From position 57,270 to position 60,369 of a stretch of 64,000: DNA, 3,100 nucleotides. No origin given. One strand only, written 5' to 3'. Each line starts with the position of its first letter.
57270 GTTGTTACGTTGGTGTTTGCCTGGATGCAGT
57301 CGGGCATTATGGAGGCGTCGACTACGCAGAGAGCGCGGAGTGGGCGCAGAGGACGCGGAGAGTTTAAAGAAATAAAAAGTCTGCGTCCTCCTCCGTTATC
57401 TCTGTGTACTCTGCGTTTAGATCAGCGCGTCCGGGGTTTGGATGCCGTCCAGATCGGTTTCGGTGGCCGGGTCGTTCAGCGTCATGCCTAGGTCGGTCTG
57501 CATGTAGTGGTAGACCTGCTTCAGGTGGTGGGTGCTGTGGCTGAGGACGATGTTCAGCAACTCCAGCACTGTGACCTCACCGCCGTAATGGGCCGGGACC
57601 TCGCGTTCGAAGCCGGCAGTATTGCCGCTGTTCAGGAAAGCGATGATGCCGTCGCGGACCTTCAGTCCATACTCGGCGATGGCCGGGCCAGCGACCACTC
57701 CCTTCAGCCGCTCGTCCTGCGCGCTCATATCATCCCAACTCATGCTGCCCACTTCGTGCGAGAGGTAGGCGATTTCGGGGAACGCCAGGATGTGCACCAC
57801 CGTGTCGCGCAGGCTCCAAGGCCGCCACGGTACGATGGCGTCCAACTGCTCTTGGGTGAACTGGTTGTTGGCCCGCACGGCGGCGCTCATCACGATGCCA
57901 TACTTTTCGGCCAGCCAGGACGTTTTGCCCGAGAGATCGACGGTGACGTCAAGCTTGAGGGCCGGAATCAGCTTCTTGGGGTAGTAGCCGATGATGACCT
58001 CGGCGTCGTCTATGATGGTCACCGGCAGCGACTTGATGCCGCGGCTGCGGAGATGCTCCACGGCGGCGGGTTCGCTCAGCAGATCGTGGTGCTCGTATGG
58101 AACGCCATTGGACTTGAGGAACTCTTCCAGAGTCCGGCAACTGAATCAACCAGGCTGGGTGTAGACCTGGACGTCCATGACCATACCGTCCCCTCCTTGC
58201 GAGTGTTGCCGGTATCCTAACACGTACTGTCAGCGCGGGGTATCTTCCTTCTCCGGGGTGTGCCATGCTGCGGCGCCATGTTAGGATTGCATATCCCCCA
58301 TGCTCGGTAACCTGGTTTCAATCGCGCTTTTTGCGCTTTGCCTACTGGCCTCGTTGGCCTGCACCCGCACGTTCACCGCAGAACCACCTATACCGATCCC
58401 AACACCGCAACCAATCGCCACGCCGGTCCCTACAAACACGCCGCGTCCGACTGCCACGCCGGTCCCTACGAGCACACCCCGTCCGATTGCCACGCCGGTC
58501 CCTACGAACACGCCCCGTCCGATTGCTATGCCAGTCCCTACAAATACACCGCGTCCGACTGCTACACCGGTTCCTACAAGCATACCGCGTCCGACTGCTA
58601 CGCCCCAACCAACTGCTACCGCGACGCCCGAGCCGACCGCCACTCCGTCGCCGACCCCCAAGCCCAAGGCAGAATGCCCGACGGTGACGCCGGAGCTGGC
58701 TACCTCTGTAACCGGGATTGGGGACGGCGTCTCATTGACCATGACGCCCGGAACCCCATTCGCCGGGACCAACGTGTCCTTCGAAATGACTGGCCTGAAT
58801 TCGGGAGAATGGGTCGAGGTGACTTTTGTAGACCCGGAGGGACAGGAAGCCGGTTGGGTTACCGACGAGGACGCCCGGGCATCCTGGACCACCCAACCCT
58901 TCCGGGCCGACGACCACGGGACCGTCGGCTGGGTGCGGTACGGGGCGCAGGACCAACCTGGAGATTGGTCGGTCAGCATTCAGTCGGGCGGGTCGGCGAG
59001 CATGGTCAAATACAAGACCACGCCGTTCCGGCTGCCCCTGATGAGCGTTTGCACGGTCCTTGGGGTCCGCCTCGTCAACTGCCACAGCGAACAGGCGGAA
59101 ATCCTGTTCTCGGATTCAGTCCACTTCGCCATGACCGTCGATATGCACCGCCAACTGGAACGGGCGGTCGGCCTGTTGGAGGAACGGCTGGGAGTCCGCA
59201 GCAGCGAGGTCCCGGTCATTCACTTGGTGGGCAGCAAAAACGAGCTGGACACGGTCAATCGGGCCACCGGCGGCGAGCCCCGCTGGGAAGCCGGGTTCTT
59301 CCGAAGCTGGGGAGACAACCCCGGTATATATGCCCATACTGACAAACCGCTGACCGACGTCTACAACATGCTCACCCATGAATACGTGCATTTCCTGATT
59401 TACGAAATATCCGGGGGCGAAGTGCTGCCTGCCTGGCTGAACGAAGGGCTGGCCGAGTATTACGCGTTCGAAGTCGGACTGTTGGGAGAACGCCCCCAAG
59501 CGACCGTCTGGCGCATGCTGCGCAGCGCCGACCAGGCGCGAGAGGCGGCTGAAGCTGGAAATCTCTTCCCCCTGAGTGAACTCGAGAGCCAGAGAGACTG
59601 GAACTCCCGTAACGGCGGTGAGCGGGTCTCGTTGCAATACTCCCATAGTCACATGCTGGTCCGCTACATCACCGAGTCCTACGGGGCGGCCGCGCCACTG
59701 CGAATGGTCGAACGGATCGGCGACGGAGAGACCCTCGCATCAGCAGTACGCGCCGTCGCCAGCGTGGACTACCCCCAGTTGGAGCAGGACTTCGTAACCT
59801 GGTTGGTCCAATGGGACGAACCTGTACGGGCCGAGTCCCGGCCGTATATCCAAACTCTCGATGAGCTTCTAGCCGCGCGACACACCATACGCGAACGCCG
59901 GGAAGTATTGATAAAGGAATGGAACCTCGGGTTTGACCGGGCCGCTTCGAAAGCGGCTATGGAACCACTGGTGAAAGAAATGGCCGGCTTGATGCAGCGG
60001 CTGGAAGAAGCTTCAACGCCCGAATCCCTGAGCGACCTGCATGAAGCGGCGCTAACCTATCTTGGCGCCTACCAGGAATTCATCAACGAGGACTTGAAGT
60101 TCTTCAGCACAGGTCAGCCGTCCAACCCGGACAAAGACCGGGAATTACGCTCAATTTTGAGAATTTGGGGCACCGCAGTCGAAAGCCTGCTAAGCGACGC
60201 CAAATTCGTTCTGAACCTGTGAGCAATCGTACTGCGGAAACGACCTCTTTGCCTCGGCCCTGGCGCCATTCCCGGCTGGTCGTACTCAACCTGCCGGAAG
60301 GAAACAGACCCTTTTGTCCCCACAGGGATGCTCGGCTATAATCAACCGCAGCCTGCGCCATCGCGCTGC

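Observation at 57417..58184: Glutaredoxin-like/DinB fusion with a U-x-x-C motif: a possible unusual selenoprotein architecture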

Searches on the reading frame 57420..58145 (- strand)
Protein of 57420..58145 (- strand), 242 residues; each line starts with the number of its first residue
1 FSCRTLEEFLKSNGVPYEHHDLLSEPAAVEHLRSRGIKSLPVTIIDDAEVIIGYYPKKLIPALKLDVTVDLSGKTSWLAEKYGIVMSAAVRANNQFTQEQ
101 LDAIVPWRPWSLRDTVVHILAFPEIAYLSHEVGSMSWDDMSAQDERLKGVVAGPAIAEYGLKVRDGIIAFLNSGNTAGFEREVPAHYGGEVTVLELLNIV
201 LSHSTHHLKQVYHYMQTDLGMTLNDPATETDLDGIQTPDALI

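Call 11: find_related_loci(query=window:57420-58061:-, collection=genome_contigs, flank=3000)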
Query seq(214 aa) (214 aa) in genome_contigs; peptide patterns used: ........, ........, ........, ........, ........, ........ (x = any residue, [..] = any of these).
244 stretches matched a pattern; 144 encode a relative of the query (tblastn E <= 1e-3); the best 80 are kept; 80 distinct loci.
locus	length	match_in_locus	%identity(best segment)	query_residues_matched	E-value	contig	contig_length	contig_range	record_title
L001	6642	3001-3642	96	1-214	1e-139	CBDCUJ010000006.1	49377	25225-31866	MAG: Dehalococcoidia bacterium isolate 29918375-b316-4374-90ff-90775800fcb1 genome assembly, contig: contig_6, whole gen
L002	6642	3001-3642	90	1-214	1e-130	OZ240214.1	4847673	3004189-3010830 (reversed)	MAG: Dehalococcoidia bacterium isolate 15407ad4-12be-4b8a-b00d-040aaa6d19d6 genome assembly, chromosome: 1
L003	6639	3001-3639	89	2-214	2e-129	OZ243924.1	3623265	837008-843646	MAG: Dehalococcoidia bacterium isolate 8ae34c4e-956f-4af6-a887-bf289f41e209 genome assembly, chromosome: 1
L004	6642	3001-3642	89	1-214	3e-129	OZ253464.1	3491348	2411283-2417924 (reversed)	MAG: Dehalococcoidia bacterium isolate 46fc19e4-21ec-456c-a3f8-cdded5cd59b1 genome assembly, chromosome: 1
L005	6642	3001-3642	88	1-214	2e-129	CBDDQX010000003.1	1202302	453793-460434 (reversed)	MAG: Dehalococcoidia bacterium isolate 8444951f-8005-4b54-b322-73b6ad57e0fa genome assembly, contig: contig_3, whole gen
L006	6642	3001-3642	88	1-214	2e-128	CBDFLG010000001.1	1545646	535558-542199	MAG: Dehalococcoidia bacterium isolate efce6ea5-ba2a-426c-ac69-3e93deb07a8c genome assembly, contig: contig_1, whole gen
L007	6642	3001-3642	88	1-214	1e-128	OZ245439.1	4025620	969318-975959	MAG: Dehalococcoidia bacterium isolate 8d673fb0-6267-4ca5-9ff6-096bfbafaff1 genome assembly, chromosome: 1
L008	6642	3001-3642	87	1-214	4e-128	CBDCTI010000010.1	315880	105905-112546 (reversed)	MAG: Dehalococcoidia bacterium isolate c2d35a5a-78d8-4247-ab51-d98fe5eb2261 genome assembly, contig: contig_10, whole ge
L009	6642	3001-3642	88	1-214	3e-128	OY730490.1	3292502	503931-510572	MAG: Dehalococcoidia bacterium isolate 701b80ad-9c2c-4985-8916-d2900bd10c0f genome assembly, chromosome: 1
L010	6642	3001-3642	87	1-214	1e-126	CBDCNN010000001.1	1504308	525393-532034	MAG: Dehalococcoidia bacterium isolate f925f4b4-e5cd-4c29-90df-f015b0a4b6e1 genome assembly, contig: contig_1, whole gen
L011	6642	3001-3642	87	1-214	5e-127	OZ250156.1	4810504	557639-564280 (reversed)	MAG: Dehalococcoidia bacterium isolate e5f5fd38-eeba-48ed-b54a-83455fc2a46d genome assembly, chromosome: 1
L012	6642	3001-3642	87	1-214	6e-127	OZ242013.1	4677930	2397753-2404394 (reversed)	MAG: Dehalococcoidia bacterium isolate 46172bb6-85ce-4bfa-83e6-a227f3f22208 genome assembly, chromosome: 1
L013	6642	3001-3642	86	1-214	1e-126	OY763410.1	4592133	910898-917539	MAG: Dehalococcoidia bacterium isolate 8eeee495-67cd-41f6-86a6-ff8f0dc0d692 genome assembly, chromosome: 1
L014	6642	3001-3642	86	1-214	2e-126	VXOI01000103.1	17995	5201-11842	MAG: Chloroflexi bacterium isolate SB0662_bin_29 NODE_2835_length_17995_cov_34.591639, whole genome shotgun sequence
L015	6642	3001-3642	86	1-214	1e-125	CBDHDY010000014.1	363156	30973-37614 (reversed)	MAG: Dehalococcoidia bacterium isolate e58c4f91-f2be-4f0a-9909-6998b1ebe402 genome assembly, contig: contig_14, whole ge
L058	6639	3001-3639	63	2-214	2e-89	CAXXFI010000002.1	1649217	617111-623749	MAG: Dehalococcoidia bacterium isolate 10f4566d-ab44-49ae-b774-fc9f760c6436 genome assembly, contig: contig_2, whole gen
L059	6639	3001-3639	64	2-214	9e-89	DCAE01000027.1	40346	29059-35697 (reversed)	MAG TPA_asm: Dehalococcoidia bacterium UBA1141 UBA1141_contig_2236, whole genome shotgun sequence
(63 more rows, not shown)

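Call 35: search_protein_representatives(protein=window:57420-58145:-)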
Query: 242 residues. Proteins with E-value up to 0.001 (for the whole library): 141; up to 1e-10: 56; up to 1e-30: 20. The best 141 are listed.
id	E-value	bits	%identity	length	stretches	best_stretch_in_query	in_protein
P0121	1.1e-86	306.6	61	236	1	6-242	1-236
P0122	4.3e-61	222.9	59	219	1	23-196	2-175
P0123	2.1e-56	207.5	45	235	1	6-242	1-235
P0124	5.6e-53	196.3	49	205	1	38-241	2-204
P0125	2.4e-50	187.7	84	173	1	101-203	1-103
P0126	2.3e-47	177.9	46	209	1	40-241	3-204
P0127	1.3e-46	175.5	60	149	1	24-165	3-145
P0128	3.2e-46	174.2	56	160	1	86-241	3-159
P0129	1.2e-45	172.3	66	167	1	108-241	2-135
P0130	8.0e-39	150.0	44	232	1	28-241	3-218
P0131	2.9e-38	148.2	76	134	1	6-104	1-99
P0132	2.4e-37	145.2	39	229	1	26-241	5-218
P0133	4.5e-37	144.3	84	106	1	29-111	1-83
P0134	1.3e-36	142.7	40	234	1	13-241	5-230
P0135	1.7e-35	139.1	39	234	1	10-241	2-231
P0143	9.9e-25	103.9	71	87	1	1-75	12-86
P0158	2.1e-16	76.6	30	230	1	7-238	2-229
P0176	3.9e-11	59.3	26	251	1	2-238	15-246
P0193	1.5e-08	50.9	25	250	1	2-239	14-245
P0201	1.9e-07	47.3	40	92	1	1-82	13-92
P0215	6.2e-06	42.3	24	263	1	2-240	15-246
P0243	1.2e-04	38.2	23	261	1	2-239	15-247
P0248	2.7e-04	37.0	23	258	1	2-239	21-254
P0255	7.5e-04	35.5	20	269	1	2-238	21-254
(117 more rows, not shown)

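Call 37: list_cluster_members(proteins=[P0248, P0243, P0255, P0176, P0193, P0215, P0107, P0092, P0143, P0201])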
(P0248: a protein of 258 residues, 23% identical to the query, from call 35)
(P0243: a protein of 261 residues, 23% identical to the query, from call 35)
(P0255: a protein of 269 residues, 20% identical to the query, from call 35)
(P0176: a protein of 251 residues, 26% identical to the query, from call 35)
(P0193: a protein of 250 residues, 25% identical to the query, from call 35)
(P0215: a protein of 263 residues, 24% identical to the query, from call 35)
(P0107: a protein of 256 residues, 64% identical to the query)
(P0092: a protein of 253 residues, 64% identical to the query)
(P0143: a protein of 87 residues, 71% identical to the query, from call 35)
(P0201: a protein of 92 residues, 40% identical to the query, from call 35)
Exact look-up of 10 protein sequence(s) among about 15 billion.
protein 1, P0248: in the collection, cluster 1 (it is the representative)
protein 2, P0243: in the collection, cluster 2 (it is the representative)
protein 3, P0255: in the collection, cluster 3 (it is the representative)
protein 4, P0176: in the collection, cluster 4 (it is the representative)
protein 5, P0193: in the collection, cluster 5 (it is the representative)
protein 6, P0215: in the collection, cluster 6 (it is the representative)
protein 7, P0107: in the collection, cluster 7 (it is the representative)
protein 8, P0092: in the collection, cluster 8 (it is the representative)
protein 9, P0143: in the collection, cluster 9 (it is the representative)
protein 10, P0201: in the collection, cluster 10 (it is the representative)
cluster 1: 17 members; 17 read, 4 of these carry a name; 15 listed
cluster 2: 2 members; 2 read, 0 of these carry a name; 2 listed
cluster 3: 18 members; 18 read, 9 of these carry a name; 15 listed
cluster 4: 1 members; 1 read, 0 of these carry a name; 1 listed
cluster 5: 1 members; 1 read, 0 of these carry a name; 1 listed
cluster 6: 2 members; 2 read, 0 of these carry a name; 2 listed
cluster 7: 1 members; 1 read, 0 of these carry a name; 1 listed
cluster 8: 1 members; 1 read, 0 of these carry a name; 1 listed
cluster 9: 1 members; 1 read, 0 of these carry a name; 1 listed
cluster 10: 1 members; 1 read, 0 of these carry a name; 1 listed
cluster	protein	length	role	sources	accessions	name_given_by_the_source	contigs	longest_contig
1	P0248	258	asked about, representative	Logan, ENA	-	-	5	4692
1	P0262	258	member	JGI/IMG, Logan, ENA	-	glutaredoxin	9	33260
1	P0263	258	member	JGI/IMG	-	glutaredoxin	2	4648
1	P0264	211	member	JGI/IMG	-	hypothetical protein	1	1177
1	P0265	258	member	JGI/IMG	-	glutaredoxin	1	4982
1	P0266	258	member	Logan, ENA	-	-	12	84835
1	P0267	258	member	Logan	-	-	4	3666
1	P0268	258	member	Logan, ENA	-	-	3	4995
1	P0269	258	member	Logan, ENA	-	-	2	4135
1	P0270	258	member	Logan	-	-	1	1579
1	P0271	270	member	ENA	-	-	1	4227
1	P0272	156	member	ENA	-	-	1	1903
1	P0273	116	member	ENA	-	-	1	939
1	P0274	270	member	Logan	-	-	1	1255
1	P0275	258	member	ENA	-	-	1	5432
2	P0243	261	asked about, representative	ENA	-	-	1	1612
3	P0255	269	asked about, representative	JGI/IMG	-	glutaredoxin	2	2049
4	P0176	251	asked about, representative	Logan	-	-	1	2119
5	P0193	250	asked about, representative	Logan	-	-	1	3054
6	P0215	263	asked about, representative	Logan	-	-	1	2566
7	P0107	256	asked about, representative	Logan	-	-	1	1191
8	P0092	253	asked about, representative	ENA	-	-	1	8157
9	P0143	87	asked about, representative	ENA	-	-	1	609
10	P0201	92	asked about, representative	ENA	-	-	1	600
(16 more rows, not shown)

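Call 42: find_homologous_proteins(query=P0248)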
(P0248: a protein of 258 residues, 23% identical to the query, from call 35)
Query P0248 (258 aa): 1600 proteins with E <= 0.001 among 3086 candidates; the best 120 are listed.
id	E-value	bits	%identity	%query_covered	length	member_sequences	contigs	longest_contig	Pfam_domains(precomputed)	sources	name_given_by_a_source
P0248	2.5e-173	593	100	100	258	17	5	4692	PF00462.31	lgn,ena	-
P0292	1.4e-157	541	90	100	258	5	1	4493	PF00462.31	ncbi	-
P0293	3.1e-136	471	78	100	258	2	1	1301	PF00462.31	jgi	jgi:glutaredoxin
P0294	7.2e-136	470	78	100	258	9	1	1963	PF00462.31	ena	-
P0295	3.7e-135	468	77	100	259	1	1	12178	PF00462.31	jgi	jgi:glutaredoxin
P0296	4.0e-135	467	77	100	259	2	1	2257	PF00462.31,PF12867.13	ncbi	-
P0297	5.9e-135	467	78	100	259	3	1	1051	PF00462.31,PF12867.13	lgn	-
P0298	1.0e-134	466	78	100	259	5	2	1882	PF00462.31,PF12867.13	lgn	-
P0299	2.1e-134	465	77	100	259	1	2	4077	PF00462.31,PF12867.13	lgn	-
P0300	2.4e-133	462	77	100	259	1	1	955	PF00462.31,PF12867.13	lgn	-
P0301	2.5e-133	462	76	100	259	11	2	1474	PF00462.31,PF12867.13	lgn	-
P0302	3.6e-133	461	75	100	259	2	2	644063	PF00462.31,PF12867.13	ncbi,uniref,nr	ncbi:hypothetical protein GCM10028796_20270 [Ramlibacter monticola]|uniref:DinB family protein n=1 T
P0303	6.7e-133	460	76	100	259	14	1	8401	PF00462.31,PF12867.13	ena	-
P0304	7.0e-133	460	77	100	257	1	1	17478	PF00462.31,PF12867.13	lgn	-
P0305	1.0e-132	459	76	100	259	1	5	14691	PF00462.31,PF12867.13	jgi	jgi:glutaredoxin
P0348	3.0e-123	429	71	100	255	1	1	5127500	PF00462.31,PF12867.13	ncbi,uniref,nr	ncbi:glutaredoxin domain-containing protein [Xylophilus sp. GOD-11R]|uniref:glutaredoxin domain-cont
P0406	2.1e-109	383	65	100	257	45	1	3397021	PF00462.31,PF12867.13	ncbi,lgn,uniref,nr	ncbi:glutaredoxin domain-containing protein [Burkholderia sp. PAMC 26561]|uniref:glutaredoxin domain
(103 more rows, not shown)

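Call 50: find_encoding_contigs(protein=P0406, flank=6000, max_places=3)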
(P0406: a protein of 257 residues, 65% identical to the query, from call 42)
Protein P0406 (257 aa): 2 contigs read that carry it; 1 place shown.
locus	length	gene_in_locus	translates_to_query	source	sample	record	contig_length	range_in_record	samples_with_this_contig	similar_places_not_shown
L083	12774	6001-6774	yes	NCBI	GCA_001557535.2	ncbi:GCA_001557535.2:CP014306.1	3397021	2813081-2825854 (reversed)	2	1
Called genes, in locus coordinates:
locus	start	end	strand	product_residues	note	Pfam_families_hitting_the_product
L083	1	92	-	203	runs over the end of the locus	PF00694:Aconitase_C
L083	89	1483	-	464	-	PF00330:Aconitase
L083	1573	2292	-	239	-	PF00392:GntR, PF07729:FCD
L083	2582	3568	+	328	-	PF13379:NMT1_2, PF09084:NMT1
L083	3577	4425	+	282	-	PF00005:ABC_tran, PF13304:AAA_21 (faint)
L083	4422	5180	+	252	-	PF00528:BPD_transp_1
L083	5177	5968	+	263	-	PF00528:BPD_transp_1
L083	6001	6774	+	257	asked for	PF00462:Glutaredoxin, PF12867:DinB_2 (faint)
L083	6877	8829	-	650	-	PF00990:GGDEF, PF00563:EAL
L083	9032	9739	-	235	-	PF00881:Nitroreductase, PF14512:TM1586_NiRdase (faint)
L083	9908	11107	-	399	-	PF00083:Sugar_tr (faint), PF12832:MFS_1_like, PF07690:MFS_1, PF05977:MFS_3 (weak), PF07690:MFS_1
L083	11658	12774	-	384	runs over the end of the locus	PF13609:Porin_4, PF00267:Porin_1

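Call 52: find_encoding_contigs(protein=P0348, flank=6000, max_places=2)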
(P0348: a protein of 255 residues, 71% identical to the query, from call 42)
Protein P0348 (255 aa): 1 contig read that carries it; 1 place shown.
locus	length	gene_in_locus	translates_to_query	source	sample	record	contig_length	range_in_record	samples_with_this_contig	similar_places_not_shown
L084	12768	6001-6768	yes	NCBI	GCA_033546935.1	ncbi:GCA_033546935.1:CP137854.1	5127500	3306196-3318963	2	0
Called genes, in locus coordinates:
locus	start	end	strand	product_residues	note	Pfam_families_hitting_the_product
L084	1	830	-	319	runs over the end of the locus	PF02653:BPD_transp_2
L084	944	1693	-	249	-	PF00106:adh_short, PF08659:KR, PF13561:adh_short_C2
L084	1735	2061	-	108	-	PF07978:NIPSNAP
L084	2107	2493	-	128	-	PF07883:Cupin_2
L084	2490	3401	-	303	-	PF02826:2-Hacid_dh_C, PF03446:NAD_binding_2, PF03807:F420_oxidored (weak), PF14833:NAD_binding_11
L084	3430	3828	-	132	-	PF02627:CMD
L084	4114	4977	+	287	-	PF21295:Bact_transglu_N_2, PF01841:Transglut_core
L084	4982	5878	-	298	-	PF00126:HTH_1, PF03466:LysR_substrate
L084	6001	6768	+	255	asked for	PF00462:Glutaredoxin, PF12867:DinB_2 (weak)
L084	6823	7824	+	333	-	PF03401:TctC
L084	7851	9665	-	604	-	PF02771:Acyl-CoA_dh_N, PF02770:Acyl-CoA_dh_M, PF00441:Acyl-CoA_dh_1, PF22924:ACOX_C_alpha1 (weak), PF08028:Acyl-CoA_dh_2 (weak), PF12806:Acyl-CoA_dh_C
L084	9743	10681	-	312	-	PF03401:TctC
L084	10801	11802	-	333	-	PF03401:TctC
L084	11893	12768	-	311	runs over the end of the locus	PF00682:HMGL-like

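Call 53: find_encoding_contigs(protein=P0302, flank=6000, max_places=2)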
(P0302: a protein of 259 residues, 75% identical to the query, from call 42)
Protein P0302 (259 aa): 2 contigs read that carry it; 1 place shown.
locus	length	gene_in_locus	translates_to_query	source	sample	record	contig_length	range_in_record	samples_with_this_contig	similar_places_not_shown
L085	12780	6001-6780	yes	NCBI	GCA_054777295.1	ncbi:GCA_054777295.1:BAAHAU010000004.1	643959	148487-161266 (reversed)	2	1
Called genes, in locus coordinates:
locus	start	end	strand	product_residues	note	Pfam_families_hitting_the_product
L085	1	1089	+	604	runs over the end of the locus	PF00664:ABC_membrane, PF00005:ABC_tran, PF13191:AAA_16 (weak), PF02463:SMC_N (faint)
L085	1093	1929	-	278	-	PF00392:GntR, PF07702:UTRA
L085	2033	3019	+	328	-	PF03401:TctC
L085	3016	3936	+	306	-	PF13714:PEP_mutase, PF00463:ICL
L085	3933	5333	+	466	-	PF00330:Aconitase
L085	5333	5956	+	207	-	PF00694:Aconitase_C, PF27512:LeuD, PF27434:LeuD_C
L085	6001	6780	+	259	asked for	PF00462:Glutaredoxin, PF12867:DinB_2 (weak)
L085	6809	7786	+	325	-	PF03401:TctC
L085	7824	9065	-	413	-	PF13433:Peripla_BP_5, PF13458:Peripla_BP_6, PF01094:ANF_receptor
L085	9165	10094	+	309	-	PF00892:EamA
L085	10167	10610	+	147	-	-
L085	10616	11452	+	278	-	-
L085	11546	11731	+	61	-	-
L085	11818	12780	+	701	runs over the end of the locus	PF20091:Abhydrolase_10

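Call 61: find_encoding_contigs(protein=P0158, flank=3000, max_places=2)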
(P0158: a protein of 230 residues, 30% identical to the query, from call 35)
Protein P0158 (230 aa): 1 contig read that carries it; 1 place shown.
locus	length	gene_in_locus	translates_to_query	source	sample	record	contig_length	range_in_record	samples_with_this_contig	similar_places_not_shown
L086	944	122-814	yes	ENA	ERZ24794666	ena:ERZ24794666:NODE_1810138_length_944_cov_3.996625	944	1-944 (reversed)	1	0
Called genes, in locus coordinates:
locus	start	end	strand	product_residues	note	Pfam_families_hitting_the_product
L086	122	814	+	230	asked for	PF00462:Glutaredoxin (faint), PF12867:DinB_2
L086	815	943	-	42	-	?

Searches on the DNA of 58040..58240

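Call 83: search_rna_families(source=window, start=58040, end=58240, threshold=evalue, max_evalue=10)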
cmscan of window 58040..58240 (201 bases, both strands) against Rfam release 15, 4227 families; matches with E-value up to 10: 1.
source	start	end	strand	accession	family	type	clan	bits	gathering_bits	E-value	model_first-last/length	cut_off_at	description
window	58040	58047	+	RF03139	S4-Bacteroidia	Cis-reg; leader;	CL00119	10.6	34.7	8.4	27-34/34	5'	S4-Bacteroidia ribosomal protein leader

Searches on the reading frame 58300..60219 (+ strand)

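Call 65: search_protein_families(library=pfam, proteins=[window:58300-60219:+], max_evalue=0.001)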
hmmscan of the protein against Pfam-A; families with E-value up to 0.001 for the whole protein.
window:58300-60219:+ (640 aa): 1 family
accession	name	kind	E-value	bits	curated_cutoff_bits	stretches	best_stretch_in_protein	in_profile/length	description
PF13485.12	Peptidase_MA_2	-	2.4e-09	37.7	32.4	1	358-503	70-200/201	Peptidase MA superfamily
